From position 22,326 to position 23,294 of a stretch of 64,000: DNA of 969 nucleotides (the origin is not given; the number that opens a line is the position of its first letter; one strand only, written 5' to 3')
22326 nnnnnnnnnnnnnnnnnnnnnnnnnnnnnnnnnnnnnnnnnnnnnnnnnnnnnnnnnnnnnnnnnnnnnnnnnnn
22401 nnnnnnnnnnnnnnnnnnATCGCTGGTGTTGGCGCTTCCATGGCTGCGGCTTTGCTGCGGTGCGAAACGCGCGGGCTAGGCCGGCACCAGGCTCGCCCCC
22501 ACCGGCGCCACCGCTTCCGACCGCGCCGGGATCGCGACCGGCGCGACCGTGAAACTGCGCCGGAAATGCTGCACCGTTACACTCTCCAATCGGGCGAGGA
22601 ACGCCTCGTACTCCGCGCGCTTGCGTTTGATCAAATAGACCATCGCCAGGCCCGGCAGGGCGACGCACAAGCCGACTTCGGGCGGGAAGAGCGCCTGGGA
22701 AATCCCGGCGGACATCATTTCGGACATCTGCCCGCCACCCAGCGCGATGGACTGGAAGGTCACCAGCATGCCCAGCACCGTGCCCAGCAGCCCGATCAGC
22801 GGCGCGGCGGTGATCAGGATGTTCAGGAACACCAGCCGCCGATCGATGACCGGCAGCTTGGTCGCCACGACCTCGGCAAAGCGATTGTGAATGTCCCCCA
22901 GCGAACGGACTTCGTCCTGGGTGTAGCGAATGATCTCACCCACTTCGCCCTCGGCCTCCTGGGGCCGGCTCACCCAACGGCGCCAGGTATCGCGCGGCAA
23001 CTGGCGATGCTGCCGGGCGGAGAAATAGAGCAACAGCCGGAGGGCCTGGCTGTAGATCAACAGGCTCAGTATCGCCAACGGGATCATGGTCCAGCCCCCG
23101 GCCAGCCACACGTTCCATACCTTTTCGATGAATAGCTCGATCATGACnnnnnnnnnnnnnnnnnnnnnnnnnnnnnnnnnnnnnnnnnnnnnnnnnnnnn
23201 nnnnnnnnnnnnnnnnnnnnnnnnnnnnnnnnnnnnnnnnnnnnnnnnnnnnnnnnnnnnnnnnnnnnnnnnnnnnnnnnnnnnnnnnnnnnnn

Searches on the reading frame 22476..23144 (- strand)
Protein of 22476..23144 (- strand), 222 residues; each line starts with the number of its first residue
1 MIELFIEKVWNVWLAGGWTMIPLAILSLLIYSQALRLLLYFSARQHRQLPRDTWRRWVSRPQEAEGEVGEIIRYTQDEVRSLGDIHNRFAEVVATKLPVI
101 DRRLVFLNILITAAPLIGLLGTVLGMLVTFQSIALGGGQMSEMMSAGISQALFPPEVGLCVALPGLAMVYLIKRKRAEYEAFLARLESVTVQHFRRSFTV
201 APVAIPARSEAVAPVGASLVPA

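Call 48: search_protein_families(library=pfam, proteins=[window:22476-23144:-], max_evalue=0.001)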
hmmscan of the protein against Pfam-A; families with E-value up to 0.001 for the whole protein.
window:22476-23144:- (222 aa): 1 family
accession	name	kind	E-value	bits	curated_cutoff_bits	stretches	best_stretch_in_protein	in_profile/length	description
PF01618.21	MotA_ExbB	-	2e-18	66.8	22.9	1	85-178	27-120/127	MotA/TolQ/ExbB proton channel family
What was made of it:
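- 22476..23144 (-): ExbB. PF01618 (call 48)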
